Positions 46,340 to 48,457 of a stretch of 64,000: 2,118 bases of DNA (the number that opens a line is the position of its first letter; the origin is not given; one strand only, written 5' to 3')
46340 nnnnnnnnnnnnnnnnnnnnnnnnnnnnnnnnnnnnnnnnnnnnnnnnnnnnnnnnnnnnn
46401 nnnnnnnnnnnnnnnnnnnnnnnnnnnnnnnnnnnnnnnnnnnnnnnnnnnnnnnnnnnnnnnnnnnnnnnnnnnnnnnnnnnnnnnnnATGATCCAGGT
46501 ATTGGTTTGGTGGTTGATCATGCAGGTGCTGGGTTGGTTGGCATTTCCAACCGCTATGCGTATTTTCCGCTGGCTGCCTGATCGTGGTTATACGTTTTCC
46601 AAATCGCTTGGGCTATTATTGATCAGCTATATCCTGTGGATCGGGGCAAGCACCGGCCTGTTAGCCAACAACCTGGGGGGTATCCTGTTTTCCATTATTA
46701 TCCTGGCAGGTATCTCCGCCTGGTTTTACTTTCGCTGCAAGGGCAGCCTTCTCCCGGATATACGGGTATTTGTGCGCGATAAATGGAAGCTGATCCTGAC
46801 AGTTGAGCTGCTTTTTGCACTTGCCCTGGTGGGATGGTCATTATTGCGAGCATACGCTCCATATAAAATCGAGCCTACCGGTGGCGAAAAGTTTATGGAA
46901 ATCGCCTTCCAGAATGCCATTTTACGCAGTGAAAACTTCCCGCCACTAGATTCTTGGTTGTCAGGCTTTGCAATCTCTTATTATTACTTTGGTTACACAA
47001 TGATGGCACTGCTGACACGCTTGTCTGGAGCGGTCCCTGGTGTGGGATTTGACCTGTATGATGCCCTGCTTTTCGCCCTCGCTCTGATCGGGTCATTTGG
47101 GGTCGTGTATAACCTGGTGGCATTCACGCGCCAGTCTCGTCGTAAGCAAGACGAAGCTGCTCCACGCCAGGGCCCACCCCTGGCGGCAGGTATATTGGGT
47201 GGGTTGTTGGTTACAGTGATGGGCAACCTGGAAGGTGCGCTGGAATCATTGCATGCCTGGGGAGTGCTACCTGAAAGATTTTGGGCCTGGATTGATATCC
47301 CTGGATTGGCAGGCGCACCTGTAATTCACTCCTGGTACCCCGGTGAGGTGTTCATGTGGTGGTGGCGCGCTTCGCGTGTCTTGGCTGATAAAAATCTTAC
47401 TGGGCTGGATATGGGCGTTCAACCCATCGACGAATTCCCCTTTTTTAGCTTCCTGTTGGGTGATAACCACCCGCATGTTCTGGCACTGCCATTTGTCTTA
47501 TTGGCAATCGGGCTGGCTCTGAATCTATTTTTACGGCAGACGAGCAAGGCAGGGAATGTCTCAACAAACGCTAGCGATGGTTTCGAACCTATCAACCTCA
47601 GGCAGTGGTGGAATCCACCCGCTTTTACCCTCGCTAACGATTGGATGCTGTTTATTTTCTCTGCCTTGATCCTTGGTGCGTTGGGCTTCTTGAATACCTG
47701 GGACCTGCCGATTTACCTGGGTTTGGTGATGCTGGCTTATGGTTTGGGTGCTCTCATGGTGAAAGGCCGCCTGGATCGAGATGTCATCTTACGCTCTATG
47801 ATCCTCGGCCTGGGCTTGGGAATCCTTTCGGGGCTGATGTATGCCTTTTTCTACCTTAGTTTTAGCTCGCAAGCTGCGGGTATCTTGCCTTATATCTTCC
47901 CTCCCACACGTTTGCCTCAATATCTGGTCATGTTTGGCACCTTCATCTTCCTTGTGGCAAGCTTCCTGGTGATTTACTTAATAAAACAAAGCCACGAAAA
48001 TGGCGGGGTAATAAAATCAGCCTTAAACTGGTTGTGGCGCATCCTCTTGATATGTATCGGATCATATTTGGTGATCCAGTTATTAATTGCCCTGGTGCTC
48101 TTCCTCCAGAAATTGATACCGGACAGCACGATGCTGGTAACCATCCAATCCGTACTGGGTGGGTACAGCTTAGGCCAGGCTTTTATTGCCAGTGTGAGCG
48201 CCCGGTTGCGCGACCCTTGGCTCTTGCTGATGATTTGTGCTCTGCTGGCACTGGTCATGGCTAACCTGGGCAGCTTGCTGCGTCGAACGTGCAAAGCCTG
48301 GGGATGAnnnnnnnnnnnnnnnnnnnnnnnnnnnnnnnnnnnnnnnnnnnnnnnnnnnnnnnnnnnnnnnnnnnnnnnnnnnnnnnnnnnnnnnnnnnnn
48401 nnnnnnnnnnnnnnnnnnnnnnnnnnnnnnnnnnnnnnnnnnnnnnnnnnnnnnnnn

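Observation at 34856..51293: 16-kb cluster of membrane glycosylation-like genes built around two Chlor_Arch_YYY (DUF2298) paralogs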

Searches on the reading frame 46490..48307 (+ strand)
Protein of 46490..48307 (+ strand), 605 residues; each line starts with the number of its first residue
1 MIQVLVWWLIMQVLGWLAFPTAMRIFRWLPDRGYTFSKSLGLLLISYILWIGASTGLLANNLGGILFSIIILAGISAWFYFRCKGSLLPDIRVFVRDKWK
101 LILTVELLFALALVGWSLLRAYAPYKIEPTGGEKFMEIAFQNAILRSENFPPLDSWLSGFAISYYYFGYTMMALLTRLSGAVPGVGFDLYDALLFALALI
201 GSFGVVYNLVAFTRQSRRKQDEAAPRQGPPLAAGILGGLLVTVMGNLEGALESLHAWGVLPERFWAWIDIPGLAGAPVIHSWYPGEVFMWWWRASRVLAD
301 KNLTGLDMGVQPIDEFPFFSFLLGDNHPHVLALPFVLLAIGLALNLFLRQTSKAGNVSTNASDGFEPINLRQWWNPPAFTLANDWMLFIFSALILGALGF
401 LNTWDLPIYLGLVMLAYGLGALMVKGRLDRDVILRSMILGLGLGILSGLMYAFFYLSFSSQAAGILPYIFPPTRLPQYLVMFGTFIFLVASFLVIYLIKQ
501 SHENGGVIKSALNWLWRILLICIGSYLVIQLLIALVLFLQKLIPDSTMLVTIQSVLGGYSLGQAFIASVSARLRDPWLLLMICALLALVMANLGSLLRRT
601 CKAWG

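Call 3: search_protein_families(library=pfam, proteins=[window:46490-48307:+], max_evalue=0.01)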
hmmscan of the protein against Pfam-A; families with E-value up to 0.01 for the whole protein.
window:46490-48307:+ (605 aa): 1 family
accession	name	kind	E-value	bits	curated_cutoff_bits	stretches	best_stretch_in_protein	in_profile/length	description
PF10060.15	DUF2298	-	2.1e-89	301.2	27.8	1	44-587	1-454/488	Uncharacterized membrane protein (DUF2298)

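Call 4: search_protein_families(library=ncbifam, proteins=[window:46490-48307:+], max_evalue=0.01)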
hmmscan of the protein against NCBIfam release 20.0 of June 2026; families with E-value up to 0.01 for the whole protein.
window:46490-48307:+ (605 aa): 1 family
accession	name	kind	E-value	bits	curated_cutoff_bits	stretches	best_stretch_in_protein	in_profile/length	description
TIGR03662.1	Chlor_Arch_YYY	subfamily_domain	6.3e-83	279.7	300.25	1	2-540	3-468/727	chlor_Arch_YYY domain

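Call 20: find_homologous_proteins(query=window:46490-48307:+, max_evalue=0.00001)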
Query window:46490-48307:+ (605 aa): 5994 proteins with E <= 0.00001 among 8000 candidates; the best 120 are listed.
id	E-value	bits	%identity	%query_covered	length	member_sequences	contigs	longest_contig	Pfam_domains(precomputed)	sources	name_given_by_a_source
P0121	0.0e+0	1285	96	100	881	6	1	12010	PF10060.16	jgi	jgi:YYY domain-containing protein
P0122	0.0e+0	1136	85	100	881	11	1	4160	PF10060.16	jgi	jgi:YYY domain-containing protein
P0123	0.0e+0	1095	81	100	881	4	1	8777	PF10060.16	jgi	jgi:YYY domain-containing protein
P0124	0.0e+0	1073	79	100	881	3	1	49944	PF10060.16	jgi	-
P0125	0.0e+0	1062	79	100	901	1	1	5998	PF10060.16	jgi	jgi:YYY domain-containing protein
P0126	0.0e+0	1058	77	100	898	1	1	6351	PF10060.16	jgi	jgi:YYY domain-containing protein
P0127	0.0e+0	1056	79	100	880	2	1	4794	PF10060.16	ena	-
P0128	0.0e+0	1055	79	99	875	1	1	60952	PF10060.16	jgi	jgi:YYY domain-containing protein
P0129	0.0e+0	1054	80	99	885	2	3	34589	PF10060.16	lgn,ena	-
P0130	0.0e+0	1048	78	100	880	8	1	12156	PF10060.16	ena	-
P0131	0.0e+0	1034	78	99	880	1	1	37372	PF10060.16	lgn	-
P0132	0.0e+0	1031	76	99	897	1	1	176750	PF10060.16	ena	-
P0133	0.0e+0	1030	76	99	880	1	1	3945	PF10060.16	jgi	jgi:YYY domain-containing protein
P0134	0.0e+0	1028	76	100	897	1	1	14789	PF10060.16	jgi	jgi:uncharacterized membrane protein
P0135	0.0e+0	1024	76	100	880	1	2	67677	PF10060.16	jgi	jgi:YYY domain-containing protein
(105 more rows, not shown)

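Call 28: search_solved_structures(query=A1, max_evalue=1)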
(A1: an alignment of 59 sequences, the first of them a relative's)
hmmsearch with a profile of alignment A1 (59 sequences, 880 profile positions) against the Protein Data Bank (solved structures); distinct sequences matched with E-value up to 1: 0.

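Call 31: find_related_loci(query=A1, collection=genome_contigs, flank=10000)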
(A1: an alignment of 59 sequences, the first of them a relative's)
Query A1 (881 aa) in genome_contigs; peptide patterns used: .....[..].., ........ (x = any residue, [..] = any of these).
600 stretches matched a pattern (row limit reached: there are more); 588 encode a relative of the query (tblastn E <= 1e-3); the best 80 are kept; 80 distinct loci.
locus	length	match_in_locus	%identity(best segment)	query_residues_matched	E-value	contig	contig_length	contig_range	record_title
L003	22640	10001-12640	77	1-881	0e+0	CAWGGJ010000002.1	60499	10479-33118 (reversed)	MAG: uncultured Chloroflexia bacterium isolate MFD02979.bin.1.144 genome assembly, contig: contig_147435, whole genome s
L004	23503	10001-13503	67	1-881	0e+0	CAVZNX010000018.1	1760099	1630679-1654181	MAG: uncultured Chloroflexia bacterium isolate MFD02979.bin.2.70 genome assembly, contig: contig_53696, whole genome sho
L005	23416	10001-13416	59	1-881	0e+0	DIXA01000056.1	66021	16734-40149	MAG TPA_asm: Anaerolineales bacterium UBA6092 UBA6092_contig_6770, whole genome shotgun sequence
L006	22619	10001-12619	57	1-881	0e+0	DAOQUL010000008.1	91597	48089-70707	MAG TPA_asm: Anaerolineales bacterium isolate AMR_MDS_1115 NODE_286_length_91597_cov_11.465491, whole genome shotgun seq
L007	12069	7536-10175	64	1-881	0e+0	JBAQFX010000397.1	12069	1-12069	MAG: Anaerolineales bacterium isolate MFD06995_ilm_asm_bin3 k127_269007, whole genome shotgun sequence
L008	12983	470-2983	52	1-881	0e+0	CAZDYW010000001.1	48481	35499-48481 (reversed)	MAG TPA_asm: uncultured Anaerolineales bacterium isolate binchicken_co15_170 genome assembly, contig: NODE_222_length_48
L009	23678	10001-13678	51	1-881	0e+0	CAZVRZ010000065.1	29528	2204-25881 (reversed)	MAG TPA_asm: uncultured Anaerolineaceae bacterium isolate SRP192927_co7_37 genome assembly, contig: NODE_2531_length_295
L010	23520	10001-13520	50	1-881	0e+0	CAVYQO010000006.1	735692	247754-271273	MAG: uncultured Chloroflexia bacterium isolate MFD04716.bin.2.130 genome assembly, contig: contig_14350, whole genome sh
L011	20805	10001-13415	51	1-881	0e+0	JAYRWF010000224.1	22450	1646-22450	MAG: Anaerolineales bacterium isolate NJ_NJASGE3bin.38 k141_628008, whole genome shotgun sequence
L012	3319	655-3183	52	1-881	0e+0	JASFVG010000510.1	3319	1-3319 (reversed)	MAG: Anaerolineae bacterium isolate D1105M20metaG_Bin_199 D1105M20metaG_FD_scaffold_8475_c1, whole genome shotgun sequen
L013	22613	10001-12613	50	4-881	0e+0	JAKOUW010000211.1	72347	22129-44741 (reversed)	MAG: Chloroflexota bacterium isolate JPNG_maxbin.019 k201_509407, whole genome shotgun sequence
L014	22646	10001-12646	51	1-881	0e+0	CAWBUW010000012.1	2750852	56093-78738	MAG: uncultured Chloroflexia bacterium isolate MFD03899.bin.1.41 genome assembly, contig: contig_6931, whole genome shot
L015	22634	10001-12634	48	5-881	0e+0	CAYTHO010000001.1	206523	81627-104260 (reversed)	MAG TPA_asm: uncultured Anaerolineaceae bacterium isolate SRP167436_co1_223 genome assembly, contig: NODE_17_length_2065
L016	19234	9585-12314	68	1-881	0e+0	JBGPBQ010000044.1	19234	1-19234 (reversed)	MAG: Anaerolineae bacterium isolate OBJ_0618_130150_101 k141_7326905_length_19234_cov_11.3373, whole genome shotgun sequ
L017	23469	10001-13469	52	1-881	0e+0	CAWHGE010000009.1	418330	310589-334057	MAG: uncultured Chloroflexia bacterium isolate MFD00709.bin.2.174 genome assembly, contig: contig_20282, whole genome sh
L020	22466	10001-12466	44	1-879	0e+0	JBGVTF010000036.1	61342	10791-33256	MAG: Anaerolineae bacterium isolate S_237_B7 k127_570334, whole genome shotgun sequence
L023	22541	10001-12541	44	1-879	0e+0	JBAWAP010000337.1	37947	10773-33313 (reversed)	MAG: Anaerolineae bacterium isolate MFD04381_ilm_asm_bin11 k127_65669, whole genome shotgun sequence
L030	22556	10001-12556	44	1-879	1e-176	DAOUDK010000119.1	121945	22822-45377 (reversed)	MAG TPA_asm: Anaerolineae bacterium isolate M42_99 k117_186321, whole genome shotgun sequence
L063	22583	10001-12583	38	1-878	2e-148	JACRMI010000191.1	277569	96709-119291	MAG: Chloroflexi bacterium isolate NC_groundwater_1903_Pr3_S2p5_53_18 SR2-18-S2p5_coassembly_scaffold_387528, whole geno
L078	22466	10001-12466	42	2-840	5e-144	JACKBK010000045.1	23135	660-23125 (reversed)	MAG: Caldilineae bacterium isolate HK-STAS-CHLO-19 HK-STAS-CHLO-19_45, whole genome shotgun sequence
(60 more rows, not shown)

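Call 33: predict_structure(alignment_id=A1)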
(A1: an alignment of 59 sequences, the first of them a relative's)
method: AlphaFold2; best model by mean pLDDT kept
length: 881 residues; sequences in the alignment: 59
mean_pLDDT: 73.1   pTM: 0.81
mean pLDDT of the five models: 73.1, 72.0, 68.5, 66.5, 64.8
residues with pLDDT >= 90: 214; 70-90: 310; 50-70: 208; < 50: 149
segments of 3 or more residues with pLDDT < 50: 126-131, 149-164, 220-223, 279-287, 294-299, 311-325, 355-370, 455-468, 604-615, 645-650, 708-715, 763-796
pLDDT, mean of each block of 10 residues (from residue 1): 91 93 92 94 89 72 88 86 66 86 95 85 55 56 55 37 55 83 76 90 97 76 60 92 74 70 65 52 47 49 62 44 51 89 95 50 33 82 90 85 80 95 86 92 87 47 45 60 87 89 73 91 85 77 64 68 78 76 92 81 42 56 96 77 50 74 94 89 89 86 57 55 63 67 55 65 45 43 46 49 77 89 85 81 84 87 85 80 80
secondary structure, 60 per line:
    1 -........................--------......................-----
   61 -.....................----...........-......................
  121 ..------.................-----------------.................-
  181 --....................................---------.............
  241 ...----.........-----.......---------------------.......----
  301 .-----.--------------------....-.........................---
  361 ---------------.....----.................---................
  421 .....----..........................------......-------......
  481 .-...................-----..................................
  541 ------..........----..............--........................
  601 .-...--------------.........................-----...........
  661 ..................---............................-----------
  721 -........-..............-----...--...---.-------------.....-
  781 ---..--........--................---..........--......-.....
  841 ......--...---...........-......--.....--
elements in order (helices of 4 or more, strands of 3 or more residues): H2-25 H34-55 H62-82 H87-97 H99-122 H129-145 H163-179 H183-218 H228-243 H248-256 H262-268 H290-296 H328-331 H333-357 H376-380 H385-401 H405-425 H430-455 E462-467 H475-481 H483-501 H507-540 H547-556 H561-574 H577-601 H620-639 E640-644 H650-678 H682-709 H722-729 H731-744 E755-757 H775-779 H789-795 H798-813 H817-826 E829-834 H836-846 H855-865 E867-872 E875-879

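Call 38: fold_search(model_id=the predicted structure, library=pdb)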
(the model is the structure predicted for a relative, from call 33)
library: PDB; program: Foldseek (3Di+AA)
matches with E <= 10: 236; with E <= 0.001: 4
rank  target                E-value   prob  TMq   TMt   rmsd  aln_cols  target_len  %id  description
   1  7e9s_A                1.0e-04  1.00  0.30  0.30  20.1       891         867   13  Archaeal oligosaccharyltransferase AglB from Archaeoglobus fulgidus in complex with an inhibitory peptide and a dolich (released 2021-09-08)
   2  5gmy_A                3.1e-04  1.00  0.29  0.30  20.2       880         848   12  Crystal structure of the Archaeoglobus fulgidus oligosaccharyltransferase (O29867_ARCFU) tethered with an acceptor pep (released 2017-02-01)
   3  7zlh_A                4.0e-04  1.00  0.23  0.28  20.8       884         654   11  Cryo-EM structure of C-mannosyltransferase CeDPY19, in apo state, bound to CMT2-Fab and anti-Fab nanobody (released 2023-01-11)
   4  7zlg_A                6.5e-04  1.00  0.24  0.29  20.1       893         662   10  Cryo-EM structure of C-mannosyltransferase CeDPY19, in complex with acceptor peptide and bound to CMT2-Fab and anti-Fa (released 2023-01-11)
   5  3wak                  1.3e-03  1.00  0.29  0.29  17.7       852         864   12  Crystal structure of the Archaeoglobus fulgidus oligosaccharyltransferase (O29867_ARCFU) in the apo form (released 2013-10-30)
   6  7zli_A                1.4e-03  0.97  0.17  0.21  21.0       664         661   12  Cryo-EM structure of C-mannosyltransferase CeDPY19, in complex with Dol25-P-Man and bound to CMT2-Fab and anti-Fab nan (released 2023-01-11)
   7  3waj                  2.0e-03  1.00  0.29  0.32  17.0       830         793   13  Crystal structure of the Archaeoglobus fulgidus oligosaccharyltransferase (O29867_ARCFU) complex with Zn and sulfate (released 2013-10-30)
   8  9g8j_C                3.5e-03  0.28  0.09  0.10  29.6       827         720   12  Structure of K+-dependent Na+-PPase from Thermotoga maritima in complex with zoledronate (released 2025-06-04)
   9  6qxa_D                6.9e-03  0.28  0.09  0.10  30.4       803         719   11  Structure of membrane bound pyrophosphatase from Thermotoga maritima in complex with imidodiphosphate and N-[(2-amino- (released 2019-04-10)
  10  5lzq_A                9.2e-03  0.28  0.10  0.11  29.4       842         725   11  Crystal structure of Thermotoga maritima sodium pumping membrane integral pyrophosphatase in complex with imidodiphosp (released 2016-12-14)
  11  8b21_A                1.6e-02  0.20  0.09  0.10  27.8       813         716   12  Time-resolved structure of K+-dependent Na+-PPase from Thermotoga maritima 0-60-seconds post reaction initiation with  (released 2024-01-17)
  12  8b24_B                2.4e-02  0.18  0.10  0.12  29.2       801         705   12  Time-resolved structure of K+-dependent Na+-PPase from Thermotoga maritima 3600-seconds post reaction initiation with  (released 2024-01-17)
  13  5gpj_B                2.7e-02  0.21  0.10  0.11  29.1       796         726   11  Crystal Structure of Proton-Pumping Pyrophosphatase (released 2016-12-28)
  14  6afx_A                2.8e-02  0.13  0.08  0.09  29.2       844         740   12  Proton pyrophosphatase - E225A (released 2019-04-10)
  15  3vu0_B                2.9e-02  1.00  0.10  0.42   5.9       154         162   12  Crystal structure of the C-terminal globular domain of oligosaccharyltransferase (AfAglB-S2, AF_0040, O30195_ARCFU) fr (released 2013-01-23)
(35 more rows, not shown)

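Call 53: search_dna_similar(query=P0121, collection=plasmids, mode=protein, max_evalue=0.001, max_rows=30)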
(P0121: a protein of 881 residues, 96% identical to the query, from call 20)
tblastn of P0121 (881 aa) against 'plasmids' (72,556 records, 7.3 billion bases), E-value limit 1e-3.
Records with a match: 2; places in all: 2; records where one place covers at least 80% of the query: 0.
Best place of each record, by identity: <60% 2.
By first word of the organism name: Pseudobutyrivibrio 1; Halarchaeum 1.
By predicted mobility (MOB-suite, as given by PLSDB): non-mobilizable 2.
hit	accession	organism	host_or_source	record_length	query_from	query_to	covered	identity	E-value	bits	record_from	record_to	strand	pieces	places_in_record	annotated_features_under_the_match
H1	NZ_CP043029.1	Pseudobutyrivibrio xylanivorans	Bovine,rumen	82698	2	838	74%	25.0%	2e-15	178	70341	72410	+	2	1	DUF2298 domain-containing protein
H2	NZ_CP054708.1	Halarchaeum sp. CBA1220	solar salt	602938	622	838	25%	33.2%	1e-16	93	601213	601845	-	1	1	none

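Call 54: get_annotated_region(hit=H1, flank=12000)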
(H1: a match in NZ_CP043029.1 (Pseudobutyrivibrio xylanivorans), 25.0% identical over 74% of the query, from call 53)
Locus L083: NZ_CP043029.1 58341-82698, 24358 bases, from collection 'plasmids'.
description: Pseudobutyrivibrio xylanivorans strain MA3014 plasmid pNP95, complete sequence
organism: Pseudobutyrivibrio xylanivorans (NCBI taxid 185007)
taxonomy: Bacteria; Bacillota; Clostridia; Lachnospirales; Lachnospiraceae; Pseudobutyrivibrio; Pseudobutyrivibrio xylanivorans
host: -; source: Bovine,rumen; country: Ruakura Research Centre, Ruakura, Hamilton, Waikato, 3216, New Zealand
typing (MOB-suite, as given by PLSDB): non-mobilizable
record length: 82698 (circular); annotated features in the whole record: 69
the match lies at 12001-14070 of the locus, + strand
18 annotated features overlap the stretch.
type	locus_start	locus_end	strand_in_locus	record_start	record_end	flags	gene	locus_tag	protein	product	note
CDS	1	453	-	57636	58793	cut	wecB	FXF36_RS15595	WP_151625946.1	UDP-N-acetylglucosamine 2-epimerase (non-hydrolyzing)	GO:0009103 - lipopolysaccharide biosynthetic process [Evidence IEA]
CDS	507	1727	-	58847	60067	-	-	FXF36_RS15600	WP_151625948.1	NAD-dependent epimerase/dehydratase family protein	-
CDS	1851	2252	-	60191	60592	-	-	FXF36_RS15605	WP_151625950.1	DUF6548 family protein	-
CDS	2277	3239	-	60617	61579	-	-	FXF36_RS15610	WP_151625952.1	glycosyltransferase family 2 protein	-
CDS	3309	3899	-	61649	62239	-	-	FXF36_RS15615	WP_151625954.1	hypothetical protein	-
CDS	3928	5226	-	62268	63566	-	-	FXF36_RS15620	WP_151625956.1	DegT/DnrJ/EryC1/StrS family aminotransferase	-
CDS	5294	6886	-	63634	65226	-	-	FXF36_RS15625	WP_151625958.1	glucosyltransferase domain-containing protein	-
CDS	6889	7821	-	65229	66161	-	-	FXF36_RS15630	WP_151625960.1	glycosyltransferase family 2 protein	-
CDS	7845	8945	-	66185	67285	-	-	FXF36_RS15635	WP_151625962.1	hypothetical protein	-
CDS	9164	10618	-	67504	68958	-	-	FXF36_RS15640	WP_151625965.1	O-antigen ligase family protein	-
CDS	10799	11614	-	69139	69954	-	-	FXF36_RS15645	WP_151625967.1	hypothetical protein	-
CDS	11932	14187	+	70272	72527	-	-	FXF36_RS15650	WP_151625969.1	DUF2298 domain-containing protein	-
CDS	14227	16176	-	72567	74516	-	-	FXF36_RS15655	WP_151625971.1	nucleoside-diphosphate sugar epimerase/dehydratase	GO:0000271 - polysaccharide biosynthetic process [Evidence IEA]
CDS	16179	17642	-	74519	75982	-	-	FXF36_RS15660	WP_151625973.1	hypothetical protein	-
CDS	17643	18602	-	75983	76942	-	-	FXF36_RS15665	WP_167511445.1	hypothetical protein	-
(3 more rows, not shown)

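Call 55: get_annotated_region(hit=H2, flank=12000)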
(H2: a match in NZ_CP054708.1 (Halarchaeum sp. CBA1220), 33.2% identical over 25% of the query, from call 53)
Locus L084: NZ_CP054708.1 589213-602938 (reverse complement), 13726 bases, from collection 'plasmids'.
description: Halarchaeum sp. CBA1220 plasmid pCBA1220-01, complete sequence
organism: Halarchaeum sp. CBA1220 (NCBI taxid 1853682)
taxonomy: Archaea; Euryarchaeota; Halobacteria; Halobacteriales; Halobacteriaceae; Halarchaeum; Halarchaeum sp. CBA1220
host: -; source: solar salt; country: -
typing (MOB-suite, as given by PLSDB): non-mobilizable
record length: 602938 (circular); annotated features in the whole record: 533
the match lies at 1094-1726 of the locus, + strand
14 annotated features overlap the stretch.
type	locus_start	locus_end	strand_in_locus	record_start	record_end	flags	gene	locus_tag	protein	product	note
CDS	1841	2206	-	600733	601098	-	-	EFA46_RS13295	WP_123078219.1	hypothetical protein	-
CDS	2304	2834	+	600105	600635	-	msrA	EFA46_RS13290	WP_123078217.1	peptide-methionine (S)-S-oxide reductase MsrA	GO:0030091 - protein repair [Evidence IEA]; GO:0006979 - response to oxidative stress [Evidence IEA]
CDS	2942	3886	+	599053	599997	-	-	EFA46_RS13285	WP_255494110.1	M48 family metalloprotease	GO:0006508 - proteolysis [Evidence IEA]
CDS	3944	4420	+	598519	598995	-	-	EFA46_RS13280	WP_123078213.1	universal stress protein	-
CDS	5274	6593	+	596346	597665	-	-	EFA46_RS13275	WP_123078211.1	orc1/cdc6 family replication initiation protein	-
CDS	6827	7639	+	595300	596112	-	-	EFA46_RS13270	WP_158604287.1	NmrA family NAD(P)-binding protein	-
CDS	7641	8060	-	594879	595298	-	-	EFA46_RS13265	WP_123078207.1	CopG family ribbon-helix-helix protein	-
CDS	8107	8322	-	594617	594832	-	-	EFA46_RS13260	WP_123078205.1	hypothetical protein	-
CDS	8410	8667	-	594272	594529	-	-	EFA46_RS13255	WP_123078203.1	hypothetical protein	-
CDS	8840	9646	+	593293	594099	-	-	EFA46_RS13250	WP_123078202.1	aldo/keto reductase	-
CDS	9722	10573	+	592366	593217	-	-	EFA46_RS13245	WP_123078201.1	translation initiation factor eIF-2B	-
CDS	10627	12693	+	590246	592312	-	-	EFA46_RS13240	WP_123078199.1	alpha-amylase family glycosyl hydrolase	GO:0005975 - carbohydrate metabolic process [Evidence IEA]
CDS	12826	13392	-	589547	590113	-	-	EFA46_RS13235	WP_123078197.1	GNAT family N-acetyltransferase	-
CDS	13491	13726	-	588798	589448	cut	-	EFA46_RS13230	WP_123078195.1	polysaccharide deacetylase family protein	-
